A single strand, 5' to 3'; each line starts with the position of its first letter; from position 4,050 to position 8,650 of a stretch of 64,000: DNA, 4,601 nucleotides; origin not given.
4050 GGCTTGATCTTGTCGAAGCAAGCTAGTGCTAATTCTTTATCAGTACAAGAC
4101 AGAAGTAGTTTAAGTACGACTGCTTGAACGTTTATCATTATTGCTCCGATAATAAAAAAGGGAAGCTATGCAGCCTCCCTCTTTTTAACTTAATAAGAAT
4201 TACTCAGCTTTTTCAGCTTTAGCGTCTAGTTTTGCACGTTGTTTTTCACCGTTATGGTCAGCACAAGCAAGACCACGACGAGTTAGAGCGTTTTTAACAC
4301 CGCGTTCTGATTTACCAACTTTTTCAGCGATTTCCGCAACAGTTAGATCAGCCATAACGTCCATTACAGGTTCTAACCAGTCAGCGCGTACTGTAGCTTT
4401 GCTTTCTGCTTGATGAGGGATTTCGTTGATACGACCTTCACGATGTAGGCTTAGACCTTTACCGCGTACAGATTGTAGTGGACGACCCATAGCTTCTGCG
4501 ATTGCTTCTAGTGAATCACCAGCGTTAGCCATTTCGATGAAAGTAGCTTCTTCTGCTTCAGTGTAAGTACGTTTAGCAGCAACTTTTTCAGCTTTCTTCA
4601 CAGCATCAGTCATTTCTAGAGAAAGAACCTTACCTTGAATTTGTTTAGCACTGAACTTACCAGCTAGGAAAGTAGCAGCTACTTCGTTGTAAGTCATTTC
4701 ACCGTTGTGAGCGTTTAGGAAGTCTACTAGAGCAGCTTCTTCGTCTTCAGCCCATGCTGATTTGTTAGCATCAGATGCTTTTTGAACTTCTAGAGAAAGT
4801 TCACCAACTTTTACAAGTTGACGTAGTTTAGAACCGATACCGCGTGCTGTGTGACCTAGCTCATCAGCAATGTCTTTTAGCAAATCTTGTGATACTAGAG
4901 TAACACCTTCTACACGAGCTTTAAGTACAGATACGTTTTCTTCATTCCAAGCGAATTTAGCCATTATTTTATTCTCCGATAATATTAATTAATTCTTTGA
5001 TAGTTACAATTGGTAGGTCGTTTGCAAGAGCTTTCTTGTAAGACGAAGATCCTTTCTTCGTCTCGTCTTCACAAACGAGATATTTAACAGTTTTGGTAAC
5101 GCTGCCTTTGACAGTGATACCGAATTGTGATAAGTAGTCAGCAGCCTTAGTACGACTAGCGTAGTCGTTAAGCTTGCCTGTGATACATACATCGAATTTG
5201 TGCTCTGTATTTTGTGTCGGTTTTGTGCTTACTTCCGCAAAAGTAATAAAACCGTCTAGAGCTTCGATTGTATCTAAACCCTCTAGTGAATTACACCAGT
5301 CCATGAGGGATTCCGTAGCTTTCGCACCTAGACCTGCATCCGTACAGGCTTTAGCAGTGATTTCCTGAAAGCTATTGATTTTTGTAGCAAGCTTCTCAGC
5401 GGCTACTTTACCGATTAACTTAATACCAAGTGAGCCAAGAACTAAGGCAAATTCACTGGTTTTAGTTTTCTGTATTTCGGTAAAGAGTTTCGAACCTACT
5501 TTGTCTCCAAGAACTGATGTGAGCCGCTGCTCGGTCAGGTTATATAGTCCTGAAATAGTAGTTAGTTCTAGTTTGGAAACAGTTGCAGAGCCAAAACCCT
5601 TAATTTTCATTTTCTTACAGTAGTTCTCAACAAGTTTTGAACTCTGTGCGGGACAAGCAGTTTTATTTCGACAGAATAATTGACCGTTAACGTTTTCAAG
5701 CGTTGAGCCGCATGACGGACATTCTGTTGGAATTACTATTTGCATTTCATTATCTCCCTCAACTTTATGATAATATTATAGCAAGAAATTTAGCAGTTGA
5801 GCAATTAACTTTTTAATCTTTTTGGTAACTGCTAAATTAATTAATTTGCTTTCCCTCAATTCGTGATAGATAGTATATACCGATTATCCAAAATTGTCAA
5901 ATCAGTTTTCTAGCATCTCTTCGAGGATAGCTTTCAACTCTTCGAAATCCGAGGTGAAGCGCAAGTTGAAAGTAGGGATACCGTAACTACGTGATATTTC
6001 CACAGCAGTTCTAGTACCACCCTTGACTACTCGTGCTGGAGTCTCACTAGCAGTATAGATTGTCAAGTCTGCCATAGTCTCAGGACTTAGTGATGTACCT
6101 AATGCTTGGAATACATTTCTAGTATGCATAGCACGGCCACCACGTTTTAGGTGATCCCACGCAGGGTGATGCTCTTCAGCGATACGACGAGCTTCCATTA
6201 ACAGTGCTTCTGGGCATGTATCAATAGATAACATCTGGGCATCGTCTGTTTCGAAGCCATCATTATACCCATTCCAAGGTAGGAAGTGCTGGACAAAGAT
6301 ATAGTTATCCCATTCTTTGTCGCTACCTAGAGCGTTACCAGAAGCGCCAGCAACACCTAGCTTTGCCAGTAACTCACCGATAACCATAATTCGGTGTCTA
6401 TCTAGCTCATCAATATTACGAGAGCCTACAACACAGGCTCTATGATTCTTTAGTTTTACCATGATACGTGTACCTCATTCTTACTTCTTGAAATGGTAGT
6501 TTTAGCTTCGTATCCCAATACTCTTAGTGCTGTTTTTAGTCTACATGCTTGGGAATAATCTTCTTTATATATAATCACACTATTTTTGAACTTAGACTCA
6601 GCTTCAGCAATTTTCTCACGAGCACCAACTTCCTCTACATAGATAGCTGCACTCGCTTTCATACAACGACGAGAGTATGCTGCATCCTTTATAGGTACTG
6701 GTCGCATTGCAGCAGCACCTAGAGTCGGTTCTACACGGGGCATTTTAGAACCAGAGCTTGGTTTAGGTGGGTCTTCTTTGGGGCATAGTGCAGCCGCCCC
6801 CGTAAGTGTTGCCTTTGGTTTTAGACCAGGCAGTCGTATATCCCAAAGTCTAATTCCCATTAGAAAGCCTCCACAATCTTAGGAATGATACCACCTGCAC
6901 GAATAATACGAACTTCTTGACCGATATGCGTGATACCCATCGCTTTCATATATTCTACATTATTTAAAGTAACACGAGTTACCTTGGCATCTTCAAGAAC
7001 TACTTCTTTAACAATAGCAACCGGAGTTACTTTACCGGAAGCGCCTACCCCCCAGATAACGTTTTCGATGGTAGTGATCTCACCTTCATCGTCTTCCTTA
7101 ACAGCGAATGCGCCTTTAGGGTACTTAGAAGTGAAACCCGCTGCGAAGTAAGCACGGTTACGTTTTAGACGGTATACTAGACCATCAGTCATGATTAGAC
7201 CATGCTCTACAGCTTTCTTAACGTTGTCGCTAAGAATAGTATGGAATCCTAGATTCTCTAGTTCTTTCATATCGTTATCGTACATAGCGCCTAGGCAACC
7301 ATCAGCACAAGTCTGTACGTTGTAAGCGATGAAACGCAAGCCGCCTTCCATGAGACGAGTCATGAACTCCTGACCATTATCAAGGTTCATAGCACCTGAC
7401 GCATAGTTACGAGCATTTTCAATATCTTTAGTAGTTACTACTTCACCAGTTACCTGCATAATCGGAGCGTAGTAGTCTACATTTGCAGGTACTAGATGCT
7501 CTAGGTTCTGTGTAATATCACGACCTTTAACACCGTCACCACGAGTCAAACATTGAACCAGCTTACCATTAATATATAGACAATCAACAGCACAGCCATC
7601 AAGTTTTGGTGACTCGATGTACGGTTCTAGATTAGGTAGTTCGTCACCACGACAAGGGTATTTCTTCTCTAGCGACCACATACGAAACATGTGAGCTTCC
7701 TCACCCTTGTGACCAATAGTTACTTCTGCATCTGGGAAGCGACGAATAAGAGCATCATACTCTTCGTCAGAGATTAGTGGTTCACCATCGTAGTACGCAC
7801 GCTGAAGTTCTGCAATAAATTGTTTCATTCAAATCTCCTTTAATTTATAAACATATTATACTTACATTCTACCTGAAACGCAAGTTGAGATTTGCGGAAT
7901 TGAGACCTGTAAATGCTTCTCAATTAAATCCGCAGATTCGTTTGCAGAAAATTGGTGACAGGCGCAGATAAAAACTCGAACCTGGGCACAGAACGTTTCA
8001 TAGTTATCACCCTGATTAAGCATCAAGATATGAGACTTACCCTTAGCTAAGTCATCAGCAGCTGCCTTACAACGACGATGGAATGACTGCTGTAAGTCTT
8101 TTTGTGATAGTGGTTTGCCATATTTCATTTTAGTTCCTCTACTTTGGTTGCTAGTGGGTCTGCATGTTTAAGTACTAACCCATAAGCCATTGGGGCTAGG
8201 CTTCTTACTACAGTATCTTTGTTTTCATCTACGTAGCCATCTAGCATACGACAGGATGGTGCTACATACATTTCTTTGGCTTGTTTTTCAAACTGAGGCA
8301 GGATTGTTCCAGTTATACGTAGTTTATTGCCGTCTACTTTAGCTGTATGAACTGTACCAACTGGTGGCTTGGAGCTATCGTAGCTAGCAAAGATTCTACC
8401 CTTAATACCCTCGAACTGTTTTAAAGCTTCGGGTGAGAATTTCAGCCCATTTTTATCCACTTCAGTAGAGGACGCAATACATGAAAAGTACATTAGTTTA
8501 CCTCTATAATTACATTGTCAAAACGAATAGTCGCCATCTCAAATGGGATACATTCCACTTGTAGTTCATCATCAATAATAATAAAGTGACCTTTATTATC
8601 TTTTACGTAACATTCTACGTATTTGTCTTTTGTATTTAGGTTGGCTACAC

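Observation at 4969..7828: NAD-dependent DNA ligase split into two genes at the OB/Zn-finger boundary, with two unrelated ORFs inserted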

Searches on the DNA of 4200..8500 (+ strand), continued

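Call 58: search_dna_similar(query=L015:5357-8541:+, collection=phages, mode=near, max_rows=12)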
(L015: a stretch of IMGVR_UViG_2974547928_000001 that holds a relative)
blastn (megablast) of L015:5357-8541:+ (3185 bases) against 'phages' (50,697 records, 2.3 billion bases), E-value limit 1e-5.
Records with a match: 11; places in all: 11; records where one place covers at least 80% of the query: 9.
Best place of each record, by identity: >=99% 2; 90-95% 3; 80-90% 5; 60-80% 1.
By first word of the organism name: Proteus 10; Enterobacter 1.
By host as written in the record: Proteus mirabilis 5; Proteus mirabilis 3b10_21 1; Proteus mirabilis H10_20 1; Proteus mirabilis B2 1; Proteus mirabilis H10.20 1; Proteus vulgaris 1; Enterobacter sp. KKP_3684 1.
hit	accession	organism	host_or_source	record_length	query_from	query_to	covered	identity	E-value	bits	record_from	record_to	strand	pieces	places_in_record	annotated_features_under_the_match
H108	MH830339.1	Proteus phage Stubb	Proteus mirabilis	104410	1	3185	100%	100.0%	0e+0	5882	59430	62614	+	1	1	NAD dependent DNA ligase subunit A | NAD dependent DNA ligase subunit B | hypothetical protein (x2) | ribosome_binding_site (x4)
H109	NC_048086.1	Proteus phage Stubb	Proteus mirabilis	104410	1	3185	100%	100.0%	0e+0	5882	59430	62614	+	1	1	NAD-dependent DNA ligase (x2) | DprA-like DNA recombination-mediator protein | hypothetical protein | ribosome_binding_site (x4)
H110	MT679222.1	Proteus phage 2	Proteus mirabilis 3b10_21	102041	1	3185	81%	90.1%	0e+0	3355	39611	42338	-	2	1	DNA ligase subunit A | DNA ligase subunit B | hypothetical protein (x2)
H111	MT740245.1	Proteus phage M4H10_20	Proteus mirabilis H10_20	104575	1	3185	81%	90.1%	0e+0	3355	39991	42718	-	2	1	DNA ligase subunit A | DNA ligase subunit B | DNA processing protein | hypothetical protein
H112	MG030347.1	Proteus phage PM135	Proteus mirabilis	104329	1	3185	81%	88.8%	0e+0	3170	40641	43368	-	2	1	DNA ligase subunit A | DNA ligase subunit B | hypothetical protein (x2)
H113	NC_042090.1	Proteus phage PM135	Proteus mirabilis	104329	1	3185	81%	88.8%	0e+0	3170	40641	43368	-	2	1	NAD-dependent DNA ligase (x2) | DprA-like DNA recombination-mediator protein | hypothetical protein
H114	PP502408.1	Proteus phage vB_PMC-PL1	Proteus mirabilis B2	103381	1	3185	81%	88.7%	0e+0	3147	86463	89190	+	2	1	DprA-like DNA recombination-mediator protein (x2) | DNA ligase subunit b | replicative DNA helicase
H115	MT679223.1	Proteus phage 1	Proteus mirabilis H10.20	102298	1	3185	81%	88.6%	0e+0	3128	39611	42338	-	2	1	hypothetical protein | DNA ligase | DNA processing protein | replicative DNA helicase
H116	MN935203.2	Proteus phage VTCCBPA139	Proteus mirabilis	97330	1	3185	76%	94.3%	0e+0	3716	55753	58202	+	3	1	DNA ligase subunit b | hypothetical protein (x3)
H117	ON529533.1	Proteus phage RP7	Proteus vulgaris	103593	1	3185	81%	87.5%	0e+0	2984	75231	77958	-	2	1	DNA ligase (x2) | hypothetical protein (x2)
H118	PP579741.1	Enterobacter phage KKP_3711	Enterobacter sp. KKP_3684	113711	1398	1614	7%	76.4%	4e-22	113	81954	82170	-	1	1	DNA ligase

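Call 59: search_dna_similar(query=L043:5412-7910:+, collection=phages, mode=near, max_rows=8)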
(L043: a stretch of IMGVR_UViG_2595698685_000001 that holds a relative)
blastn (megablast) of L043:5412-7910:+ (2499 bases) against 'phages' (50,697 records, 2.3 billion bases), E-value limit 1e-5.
Records with a match: 2; places in all: 2; records where one place covers at least 80% of the query: 2.
Best place of each record, by identity: >=99% 2.
By first word of the organism name: Pectobacterium 2.
By host as written in the record: - 2.
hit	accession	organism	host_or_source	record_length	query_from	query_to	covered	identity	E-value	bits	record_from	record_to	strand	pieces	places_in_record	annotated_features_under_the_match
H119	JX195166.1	Pectobacterium phage My1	-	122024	1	2499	100%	100.0%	0e+0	4615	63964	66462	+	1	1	putative NAD-dependent DNA ligase subunit A | putative NAD-dependent DNA ligase subunit B | hypothetical protein (x2) | putative D5 protein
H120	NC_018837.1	Pectobacterium phage My1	-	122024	1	2499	100%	100.0%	0e+0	4615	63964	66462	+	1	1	NAD-dependent DNA ligase (x2) | DprA-like DNA recombination-mediator protein | hypothetical protein | putative D5 protein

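Call 60: search_dna_similar(query=L009:6001-8653:+, collection=phages, mode=near, max_rows=8)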
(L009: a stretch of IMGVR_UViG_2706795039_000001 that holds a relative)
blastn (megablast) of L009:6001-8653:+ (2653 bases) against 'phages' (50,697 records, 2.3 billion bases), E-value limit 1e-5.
Records with a match: 6; places in all: 6; records where one place covers at least 80% of the query: 6.
Best place of each record, by identity: >=99% 2; 95-99% 4.
By first word of the organism name: Vibrio 6.
By host as written in the record: Vibrio cholerae 4; Vibrio cholerae 1051 2.
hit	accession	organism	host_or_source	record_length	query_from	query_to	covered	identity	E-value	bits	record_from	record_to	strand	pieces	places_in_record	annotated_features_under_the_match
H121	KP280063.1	Vibrio phage phi 3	Vibrio cholerae 1051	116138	1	2653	100%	100.0%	0e+0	4900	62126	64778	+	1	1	hypothetical protein (x2) | NAD-dependent DNA ligase subunit B | NAD-dependent DNA ligase subunit A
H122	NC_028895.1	Vibrio phage phi 3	Vibrio cholerae 1051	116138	1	2653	100%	100.0%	0e+0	4900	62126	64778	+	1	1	NAD-dependent DNA ligase (x2) | DprA-like DNA recombination-mediator protein | DNA ligase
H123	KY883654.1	Vibrio phage JSF10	Vibrio cholerae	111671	1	2653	100%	97.9%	0e+0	4584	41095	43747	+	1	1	DNA ligase (x2) | hypothetical protein (x2)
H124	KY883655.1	Vibrio phage JSF12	Vibrio cholerae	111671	1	2653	100%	97.9%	0e+0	4584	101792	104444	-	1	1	DNA ligase (x2) | hypothetical protein (x2)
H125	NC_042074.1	Vibrio phage JSF10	Vibrio cholerae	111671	1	2653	100%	97.9%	0e+0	4584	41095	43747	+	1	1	NAD-dependent DNA ligase (x2) | DprA-like DNA recombination-mediator protein | DNA ligase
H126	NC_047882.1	Vibrio phage JSF12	Vibrio cholerae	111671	1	2653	100%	97.9%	0e+0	4584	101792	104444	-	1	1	NAD-dependent DNA ligase (x2) | DprA-like DNA recombination-mediator protein | DNA ligase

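Call 61: search_dna_similar(query=L019:6001-8516:+, collection=phages, mode=near, max_rows=30, rows=spread)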
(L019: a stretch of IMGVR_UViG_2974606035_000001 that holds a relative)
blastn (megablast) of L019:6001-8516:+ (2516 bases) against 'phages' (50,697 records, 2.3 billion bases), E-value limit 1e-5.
Records with a match: 441; places in all: 446; records where one place covers at least 80% of the query: 3.
Best place of each record, by identity: >=99% 2; 95-99% 55; 90-95% 362; 80-90% 21; 60-80% 1.
By first word of the organism name: Salmonella 269; Escherichia 130; Phage 12; Bacteriophage 10; Klebsiella 5; Shigella 4; Citrobacter 3; Listeria 2; Campylobacter 2; Yersinia 2; and 2 more.
By host as written in the record: - 57; Escherichia coli 42; Salmonella enterica subsp. enterica serovar Enteritidis PT1 39; Salmonella sp. 25; Salmonella enterica 22; Salmonella enterica subsp. enterica serovar Enteritidis 21; Salmonella enterica subsp. enterica 18; Salmonella enterica subsp. enterica serovar Typhimurium 17; and 92 more.
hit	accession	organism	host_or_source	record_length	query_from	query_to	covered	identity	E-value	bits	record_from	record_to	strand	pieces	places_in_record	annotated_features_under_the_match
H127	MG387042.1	Salmonella phage SP3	Salmonella sp.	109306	1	2516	100%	100.0%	0e+0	4647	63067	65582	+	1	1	hypothetical protein | NAD-dependent DNA ligase subunit B | NAD-dependent DNA ligase subunit A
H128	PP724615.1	Escherichia phage HK6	Escherichia coli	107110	1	2516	75%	95.4%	0e+0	2984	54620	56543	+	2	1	NAD-dependent DNA ligase | putative DNA ligase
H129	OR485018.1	Salmonella phage STP-SP2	Salmonella enterica subsp. enterica ...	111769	1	2516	75%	95.1%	0e+0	2962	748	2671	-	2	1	DNA ligase | hypothetical protein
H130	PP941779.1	Salmonella phage vB_Sen_TUMS_E3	Salmonella enterica subsp. enterica ...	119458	1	2516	75%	95.0%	0e+0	2935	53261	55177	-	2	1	DNA ligase | hypothetical protein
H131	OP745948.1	Citrobacter phage vB_CfrD-Cit2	Citrobacter freundii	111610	1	2516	74%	95.1%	0e+0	2950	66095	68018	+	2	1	DNA ligase (x2)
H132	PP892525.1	Escherichia phage vB_EcoS_I14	Escherichia coli O157:H7 ATCC 43888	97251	1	2516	75%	94.5%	0e+0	2900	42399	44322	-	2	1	NAD-dependent DNA ligase (x2) | hypothetical protein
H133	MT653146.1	Salmonella phage 8sent1748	Salmonella enterica subsp. enterica ...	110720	1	2516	74%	94.7%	0e+0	2911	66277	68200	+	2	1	NAD-dependent DNA ligase subunit A | NAD-dependent DNA ligase subunit B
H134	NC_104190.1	Escherichia phage IME178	Escherichia coli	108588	1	2516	74%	94.5%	0e+0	2872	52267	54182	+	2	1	DNA ligase (x3)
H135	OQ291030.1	Salmonella phage Kenya-K16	Salmonella enterica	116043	1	2516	74%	94.3%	0e+0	2863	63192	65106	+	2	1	DNA ligase (x2)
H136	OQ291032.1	Salmonella phage Kenya-K20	Salmonella enterica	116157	1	2516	74%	94.1%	0e+0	2836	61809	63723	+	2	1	DNA ligase (x2)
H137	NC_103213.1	Salmonella phage GEC_vB_N5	Salmonella enterica Enteritidis SeE.3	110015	1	2516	75%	93.4%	0e+0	2786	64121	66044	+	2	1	DNA ligase (x2)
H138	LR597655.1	Escherichia phage T5_ev219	-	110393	1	2516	74%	93.6%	0e+0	2789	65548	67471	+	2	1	ligA, NAD-dependent DNA ligase subunit A | NAD-dependent DNA ligase subunit B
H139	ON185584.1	Escherichia phage EC142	Escherichia coli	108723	1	2516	74%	93.2%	0e+0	2750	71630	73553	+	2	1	DNA ligase (x2)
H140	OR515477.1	Escherichia phage Es2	Escherichia sp. JL 983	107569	1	2516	75%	92.7%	0e+0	2712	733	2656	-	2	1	DNA ligase (x2) | hypothetical protein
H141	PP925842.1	Escherichia phage KookSpook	Escherichia coli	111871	2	2516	75%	90.9%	0e+0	2524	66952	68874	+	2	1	NAD-dependent DNA ligase (x2) | hypothetical protein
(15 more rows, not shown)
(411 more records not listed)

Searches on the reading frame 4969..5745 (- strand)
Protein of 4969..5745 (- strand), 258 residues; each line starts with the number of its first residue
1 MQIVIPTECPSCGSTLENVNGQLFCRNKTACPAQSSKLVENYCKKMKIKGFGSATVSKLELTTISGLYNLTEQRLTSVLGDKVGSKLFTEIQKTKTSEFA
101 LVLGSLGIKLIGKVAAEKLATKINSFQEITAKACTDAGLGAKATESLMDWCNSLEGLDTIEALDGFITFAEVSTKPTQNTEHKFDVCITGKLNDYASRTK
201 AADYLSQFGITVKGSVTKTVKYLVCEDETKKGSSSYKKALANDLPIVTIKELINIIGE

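Call 3: search_protein_families(library=pfam, proteins=[window:4969-5745:-], max_evalue=0.01)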
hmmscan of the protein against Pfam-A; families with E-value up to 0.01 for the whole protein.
window:4969-5745:- (258 aa): 6 families
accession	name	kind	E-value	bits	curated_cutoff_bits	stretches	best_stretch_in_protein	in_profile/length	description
PF00533.33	BRCT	-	1.6e-07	31.8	21.3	1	184-255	9-77/78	BRCA1 C Terminus (BRCT) domain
PF12738.14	PTCB-BRCT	-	9.4e-05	22.8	22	1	186-250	3-62/63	twin BRCT domain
PF21999.2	IMS_HHH_1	-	0.0016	19.3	27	1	50-89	5-47/53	DNA polymerase-iota, thumb domain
PF12826.13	HHH_2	-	0.0027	18.3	27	0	102-132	2-32/64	Helix-hairpin-helix motif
PF18016.8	SAM_3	-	0.0065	16.8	22.6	0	47-91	20-64/65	SAM domain (Sterile alpha motif)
PF18912.6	DZR_2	-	0.0073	16.6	27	0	2-46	3-42/56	Double zinc ribbon domain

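Call 4: search_protein_families(library=phrogs, proteins=[window:4969-5745:-], max_evalue=0.001)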
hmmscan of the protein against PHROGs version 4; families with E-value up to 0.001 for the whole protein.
window:4969-5745:- (258 aa): 3 families
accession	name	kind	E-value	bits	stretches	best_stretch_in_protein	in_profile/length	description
phrog_3498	-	DNA, RNA and nucleotide metabolism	1.5e-109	366.7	1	1-256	1-253/256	NAD-dependent DNA ligase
phrog_3869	-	DNA, RNA and nucleotide metabolism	5.6e-36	125.3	1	3-256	389-653/656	NAD-dependent DNA ligase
phrog_2561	-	DNA, RNA and nucleotide metabolism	5.2e-09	37.5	1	170-256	78-160/167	DNA ligase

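Call 28: search_solved_structures(query=window:4969-5745:-, show_alignments=1)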
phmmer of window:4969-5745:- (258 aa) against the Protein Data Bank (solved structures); distinct sequences matched with E-value up to 0.001: 8.
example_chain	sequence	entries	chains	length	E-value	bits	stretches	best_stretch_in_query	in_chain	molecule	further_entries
9hu3_B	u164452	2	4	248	1.1e-56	195.8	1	1-253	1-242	DNA ligase subunit B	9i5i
2owo_A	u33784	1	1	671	3.6e-12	50.1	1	2-254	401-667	DNA ligase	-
5tt5_A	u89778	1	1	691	4e-12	49.9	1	2-254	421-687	DNA ligase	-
4glx_A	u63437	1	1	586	1.6e-10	44.7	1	2-132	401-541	DNA ligase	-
1dgs_A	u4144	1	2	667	3e-08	37.3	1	6-251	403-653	DNA LIGASE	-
8ak4_A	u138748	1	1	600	1.7e-07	34.8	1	5-131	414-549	DNA ligase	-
1v9p_A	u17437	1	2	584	9.6e-07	32.3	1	6-129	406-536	DNA ligase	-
3sgi_A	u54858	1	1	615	2e-06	31.3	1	2-137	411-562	DNA ligase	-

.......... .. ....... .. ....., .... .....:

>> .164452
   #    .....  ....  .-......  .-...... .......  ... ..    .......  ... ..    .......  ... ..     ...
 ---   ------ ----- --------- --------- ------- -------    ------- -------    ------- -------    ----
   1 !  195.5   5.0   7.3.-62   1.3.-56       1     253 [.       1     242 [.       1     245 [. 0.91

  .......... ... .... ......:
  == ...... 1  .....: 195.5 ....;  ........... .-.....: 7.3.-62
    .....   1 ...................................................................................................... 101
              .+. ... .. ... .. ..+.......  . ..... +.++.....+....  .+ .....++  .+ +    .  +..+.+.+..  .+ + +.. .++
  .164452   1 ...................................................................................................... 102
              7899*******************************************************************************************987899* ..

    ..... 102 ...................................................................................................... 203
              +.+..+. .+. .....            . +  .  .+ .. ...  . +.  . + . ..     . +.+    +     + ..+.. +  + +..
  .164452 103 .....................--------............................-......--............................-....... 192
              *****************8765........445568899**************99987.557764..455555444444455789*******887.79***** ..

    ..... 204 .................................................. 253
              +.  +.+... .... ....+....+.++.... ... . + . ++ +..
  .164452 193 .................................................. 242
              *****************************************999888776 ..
